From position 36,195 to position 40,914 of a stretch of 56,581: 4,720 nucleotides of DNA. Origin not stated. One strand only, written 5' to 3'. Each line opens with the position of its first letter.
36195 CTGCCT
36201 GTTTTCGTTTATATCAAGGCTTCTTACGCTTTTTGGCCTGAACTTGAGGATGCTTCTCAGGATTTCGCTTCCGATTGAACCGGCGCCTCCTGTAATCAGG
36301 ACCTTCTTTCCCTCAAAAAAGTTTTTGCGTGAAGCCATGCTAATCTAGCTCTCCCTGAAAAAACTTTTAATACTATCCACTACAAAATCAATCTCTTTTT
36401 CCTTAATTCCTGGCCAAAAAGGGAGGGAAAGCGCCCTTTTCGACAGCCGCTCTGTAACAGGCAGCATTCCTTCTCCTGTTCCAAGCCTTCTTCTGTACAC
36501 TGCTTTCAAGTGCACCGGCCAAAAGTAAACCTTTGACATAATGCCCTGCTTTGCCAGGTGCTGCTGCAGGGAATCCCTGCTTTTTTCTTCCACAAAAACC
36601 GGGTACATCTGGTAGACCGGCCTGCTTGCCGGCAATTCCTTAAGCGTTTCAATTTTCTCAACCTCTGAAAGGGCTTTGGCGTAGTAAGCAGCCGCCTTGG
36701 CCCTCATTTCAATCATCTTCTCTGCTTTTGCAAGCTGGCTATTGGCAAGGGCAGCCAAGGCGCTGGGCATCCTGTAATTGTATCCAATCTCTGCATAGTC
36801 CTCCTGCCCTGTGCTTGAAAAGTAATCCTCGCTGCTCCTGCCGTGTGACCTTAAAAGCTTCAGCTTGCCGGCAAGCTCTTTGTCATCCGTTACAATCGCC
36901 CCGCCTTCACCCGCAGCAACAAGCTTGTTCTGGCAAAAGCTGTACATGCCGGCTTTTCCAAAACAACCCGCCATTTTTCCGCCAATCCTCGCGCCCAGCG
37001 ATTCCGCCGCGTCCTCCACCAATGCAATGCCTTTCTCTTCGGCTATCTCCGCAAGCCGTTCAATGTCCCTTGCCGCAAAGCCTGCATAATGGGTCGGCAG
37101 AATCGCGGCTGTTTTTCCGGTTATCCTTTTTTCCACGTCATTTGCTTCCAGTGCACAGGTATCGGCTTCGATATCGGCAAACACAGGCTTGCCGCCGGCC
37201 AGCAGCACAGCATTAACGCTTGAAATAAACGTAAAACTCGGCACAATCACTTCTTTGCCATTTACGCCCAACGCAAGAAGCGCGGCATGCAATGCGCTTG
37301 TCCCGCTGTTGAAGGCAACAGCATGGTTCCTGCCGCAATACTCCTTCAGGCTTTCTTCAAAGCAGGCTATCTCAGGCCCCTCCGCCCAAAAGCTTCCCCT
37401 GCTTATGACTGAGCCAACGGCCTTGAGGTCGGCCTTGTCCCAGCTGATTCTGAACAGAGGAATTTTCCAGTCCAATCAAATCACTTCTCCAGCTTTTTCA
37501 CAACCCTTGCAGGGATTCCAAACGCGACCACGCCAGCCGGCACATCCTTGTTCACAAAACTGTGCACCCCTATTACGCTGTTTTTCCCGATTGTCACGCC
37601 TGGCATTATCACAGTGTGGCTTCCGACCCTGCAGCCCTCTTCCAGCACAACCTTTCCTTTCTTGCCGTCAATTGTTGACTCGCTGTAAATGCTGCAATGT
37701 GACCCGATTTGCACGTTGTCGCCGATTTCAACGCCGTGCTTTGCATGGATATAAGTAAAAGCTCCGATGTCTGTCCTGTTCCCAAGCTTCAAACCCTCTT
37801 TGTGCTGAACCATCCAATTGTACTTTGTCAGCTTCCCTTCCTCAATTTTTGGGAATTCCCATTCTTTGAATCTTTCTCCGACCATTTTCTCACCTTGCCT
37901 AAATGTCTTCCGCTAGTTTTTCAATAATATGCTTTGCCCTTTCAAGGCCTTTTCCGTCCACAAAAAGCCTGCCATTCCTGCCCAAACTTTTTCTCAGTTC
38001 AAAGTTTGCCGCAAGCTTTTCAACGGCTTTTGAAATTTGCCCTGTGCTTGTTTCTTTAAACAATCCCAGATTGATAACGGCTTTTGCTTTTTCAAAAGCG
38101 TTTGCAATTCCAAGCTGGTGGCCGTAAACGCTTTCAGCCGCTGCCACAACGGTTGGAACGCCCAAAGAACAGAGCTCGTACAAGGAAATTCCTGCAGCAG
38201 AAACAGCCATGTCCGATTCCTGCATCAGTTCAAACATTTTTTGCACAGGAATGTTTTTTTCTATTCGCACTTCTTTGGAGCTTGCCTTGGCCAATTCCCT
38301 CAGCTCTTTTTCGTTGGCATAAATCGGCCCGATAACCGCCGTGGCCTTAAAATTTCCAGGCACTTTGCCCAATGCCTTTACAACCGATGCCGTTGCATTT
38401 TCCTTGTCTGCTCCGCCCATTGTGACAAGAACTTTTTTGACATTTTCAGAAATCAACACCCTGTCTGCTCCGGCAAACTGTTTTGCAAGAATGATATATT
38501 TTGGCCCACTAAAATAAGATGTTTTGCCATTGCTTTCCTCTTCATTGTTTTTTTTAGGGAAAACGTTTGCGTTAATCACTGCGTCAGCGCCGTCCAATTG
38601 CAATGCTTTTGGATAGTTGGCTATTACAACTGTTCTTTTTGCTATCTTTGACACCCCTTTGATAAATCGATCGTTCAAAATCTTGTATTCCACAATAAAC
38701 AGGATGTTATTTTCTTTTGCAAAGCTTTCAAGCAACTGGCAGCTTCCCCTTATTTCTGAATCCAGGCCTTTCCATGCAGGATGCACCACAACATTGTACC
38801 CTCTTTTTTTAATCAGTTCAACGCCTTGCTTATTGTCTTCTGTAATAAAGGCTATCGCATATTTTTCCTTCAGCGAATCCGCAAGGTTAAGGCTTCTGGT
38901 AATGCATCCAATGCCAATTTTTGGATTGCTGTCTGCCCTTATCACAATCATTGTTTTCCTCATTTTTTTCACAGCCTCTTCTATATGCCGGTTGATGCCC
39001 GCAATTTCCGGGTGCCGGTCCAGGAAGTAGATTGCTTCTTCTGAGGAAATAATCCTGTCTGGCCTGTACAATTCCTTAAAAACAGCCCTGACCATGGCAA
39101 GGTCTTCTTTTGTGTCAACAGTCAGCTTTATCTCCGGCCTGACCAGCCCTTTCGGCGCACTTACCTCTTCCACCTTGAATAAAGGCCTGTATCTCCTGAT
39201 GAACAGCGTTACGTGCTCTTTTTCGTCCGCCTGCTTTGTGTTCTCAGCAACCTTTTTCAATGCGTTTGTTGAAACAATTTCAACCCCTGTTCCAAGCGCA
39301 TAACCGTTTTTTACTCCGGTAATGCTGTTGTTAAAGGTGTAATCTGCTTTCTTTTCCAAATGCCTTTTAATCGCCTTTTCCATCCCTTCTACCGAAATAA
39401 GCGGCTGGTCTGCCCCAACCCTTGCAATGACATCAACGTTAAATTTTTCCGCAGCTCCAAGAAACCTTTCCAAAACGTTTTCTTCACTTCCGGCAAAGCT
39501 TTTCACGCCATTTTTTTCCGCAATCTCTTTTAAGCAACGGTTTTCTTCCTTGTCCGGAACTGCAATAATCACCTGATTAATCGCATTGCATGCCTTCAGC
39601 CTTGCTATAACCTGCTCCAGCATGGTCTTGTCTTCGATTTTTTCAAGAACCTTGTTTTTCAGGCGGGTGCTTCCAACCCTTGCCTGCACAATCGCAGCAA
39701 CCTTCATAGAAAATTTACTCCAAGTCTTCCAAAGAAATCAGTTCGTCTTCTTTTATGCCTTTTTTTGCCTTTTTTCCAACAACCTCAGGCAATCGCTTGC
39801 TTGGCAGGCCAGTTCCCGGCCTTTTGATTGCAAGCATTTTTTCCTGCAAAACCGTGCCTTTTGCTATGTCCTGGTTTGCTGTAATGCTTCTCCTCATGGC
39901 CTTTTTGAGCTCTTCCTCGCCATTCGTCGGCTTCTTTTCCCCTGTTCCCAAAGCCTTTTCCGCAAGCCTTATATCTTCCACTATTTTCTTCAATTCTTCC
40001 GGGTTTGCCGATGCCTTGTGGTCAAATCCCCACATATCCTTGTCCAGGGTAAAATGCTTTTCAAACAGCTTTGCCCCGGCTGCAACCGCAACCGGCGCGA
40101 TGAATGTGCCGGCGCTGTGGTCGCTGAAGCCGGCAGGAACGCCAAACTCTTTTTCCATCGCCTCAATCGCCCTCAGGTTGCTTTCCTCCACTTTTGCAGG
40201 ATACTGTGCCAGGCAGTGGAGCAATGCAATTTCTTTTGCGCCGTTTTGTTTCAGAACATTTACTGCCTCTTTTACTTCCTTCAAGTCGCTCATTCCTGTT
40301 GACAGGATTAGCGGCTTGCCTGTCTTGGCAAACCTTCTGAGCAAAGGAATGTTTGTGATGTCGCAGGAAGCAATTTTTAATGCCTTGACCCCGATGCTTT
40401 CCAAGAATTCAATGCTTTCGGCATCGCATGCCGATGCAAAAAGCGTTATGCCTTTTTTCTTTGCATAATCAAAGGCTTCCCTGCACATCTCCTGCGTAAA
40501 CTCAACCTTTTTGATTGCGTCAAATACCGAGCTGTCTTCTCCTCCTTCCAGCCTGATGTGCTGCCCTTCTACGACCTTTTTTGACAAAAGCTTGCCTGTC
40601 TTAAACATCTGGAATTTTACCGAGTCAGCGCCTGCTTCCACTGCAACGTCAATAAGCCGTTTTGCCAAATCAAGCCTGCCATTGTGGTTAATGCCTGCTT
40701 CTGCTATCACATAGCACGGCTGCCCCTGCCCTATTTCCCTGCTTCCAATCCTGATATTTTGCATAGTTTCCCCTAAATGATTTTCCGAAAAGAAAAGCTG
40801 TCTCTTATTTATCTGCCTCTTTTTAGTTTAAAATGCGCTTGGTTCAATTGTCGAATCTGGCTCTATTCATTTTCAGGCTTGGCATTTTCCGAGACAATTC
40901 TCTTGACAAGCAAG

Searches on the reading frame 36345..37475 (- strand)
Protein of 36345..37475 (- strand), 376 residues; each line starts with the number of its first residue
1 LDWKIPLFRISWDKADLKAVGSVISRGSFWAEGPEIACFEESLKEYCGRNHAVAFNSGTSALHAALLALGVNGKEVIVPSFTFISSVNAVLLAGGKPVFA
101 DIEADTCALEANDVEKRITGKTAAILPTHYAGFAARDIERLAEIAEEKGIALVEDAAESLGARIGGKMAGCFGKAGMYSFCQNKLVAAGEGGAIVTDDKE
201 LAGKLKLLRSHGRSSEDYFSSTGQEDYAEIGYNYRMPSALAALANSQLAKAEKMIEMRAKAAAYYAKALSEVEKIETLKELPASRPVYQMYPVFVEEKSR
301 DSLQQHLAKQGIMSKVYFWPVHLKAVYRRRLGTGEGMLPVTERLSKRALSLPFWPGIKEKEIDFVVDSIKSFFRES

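Call 35: search_protein_families(library=pfam, proteins=[window:36345-37475:-], max_evalue=0.0001)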
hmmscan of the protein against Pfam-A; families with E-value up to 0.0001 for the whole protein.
window:36345-37475:- (376 aa): 4 families
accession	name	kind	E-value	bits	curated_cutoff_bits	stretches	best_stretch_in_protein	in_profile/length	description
PF01041.23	DegT_DnrJ_EryC1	-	2.9e-108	362.8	19.8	1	14-369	5-359/360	DegT/DnrJ/EryC1/StrS aminotransferase family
PF00155.27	Aminotran_1_2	-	1.3e-07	31.6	19.7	1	37-126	45-151/361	Aminotransferase class I and II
PF01212.27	Beta_elim_lyase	-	3.7e-07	30.2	27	1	31-270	29-231/288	Beta-eliminating lyase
PF01053.26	Cys_Met_Meta_PP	-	4.6e-06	25.9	27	1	34-156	52-174/381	Cys/Met metabolism PLP-dependent enzyme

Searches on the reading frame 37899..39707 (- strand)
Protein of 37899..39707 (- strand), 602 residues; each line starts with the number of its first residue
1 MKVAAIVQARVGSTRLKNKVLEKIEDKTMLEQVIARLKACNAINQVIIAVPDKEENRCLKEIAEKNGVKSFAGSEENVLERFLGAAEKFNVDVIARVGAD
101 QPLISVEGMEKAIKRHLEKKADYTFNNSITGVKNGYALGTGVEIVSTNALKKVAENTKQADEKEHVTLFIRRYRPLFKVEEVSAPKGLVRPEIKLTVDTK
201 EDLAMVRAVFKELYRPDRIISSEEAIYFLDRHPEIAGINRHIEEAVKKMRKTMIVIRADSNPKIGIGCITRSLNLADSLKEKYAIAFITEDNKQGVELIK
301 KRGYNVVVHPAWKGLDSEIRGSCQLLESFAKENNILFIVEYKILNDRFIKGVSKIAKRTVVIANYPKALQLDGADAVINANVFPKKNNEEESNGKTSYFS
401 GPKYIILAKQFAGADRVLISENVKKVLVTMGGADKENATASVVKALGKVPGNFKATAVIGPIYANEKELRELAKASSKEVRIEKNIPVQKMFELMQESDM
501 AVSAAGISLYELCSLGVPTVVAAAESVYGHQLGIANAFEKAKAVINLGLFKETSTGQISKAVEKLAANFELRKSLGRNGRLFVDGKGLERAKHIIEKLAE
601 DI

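Call 35: search_protein_families(library=pfam, proteins=[window:37899-39707:-], max_evalue=0.0001)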
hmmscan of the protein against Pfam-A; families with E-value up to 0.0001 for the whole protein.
window:37899-39707:- (602 aa): 4 families
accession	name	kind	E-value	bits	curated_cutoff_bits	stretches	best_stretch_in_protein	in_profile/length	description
PF02348.25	CTP_transf_3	-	1e-30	107.7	22.6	1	4-178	1-170/217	Cytidylyltransferase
PF02350.25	Epimerase_2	-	2.2e-07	30.5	30.6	1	433-595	191-346/347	UDP-N-acetylglucosamine 2-epimerase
PF04101.22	Glyco_tran_28_C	-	3.7e-06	27.5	22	1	451-568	29-143/166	Glycosyltransferase family 28 C-terminal domain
PF12804.13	NTP_transf_3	-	1.3e-05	25.9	27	1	14-123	10-118/160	MobA-like NTP transferase domain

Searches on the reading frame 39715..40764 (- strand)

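Call 35: search_protein_families(library=pfam, proteins=[window:39715-40764:-], max_evalue=0.0001)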
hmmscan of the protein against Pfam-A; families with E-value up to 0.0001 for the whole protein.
window:39715-40764:- (349 aa): 2 families
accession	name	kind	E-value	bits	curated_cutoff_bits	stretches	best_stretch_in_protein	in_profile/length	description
PF03102.20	NeuB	-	8.6e-88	294.3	22.1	1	37-277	1-241/241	NeuB family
PF08666.17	SAF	-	3.6e-13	50.3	21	1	291-349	1-63/63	SAF domain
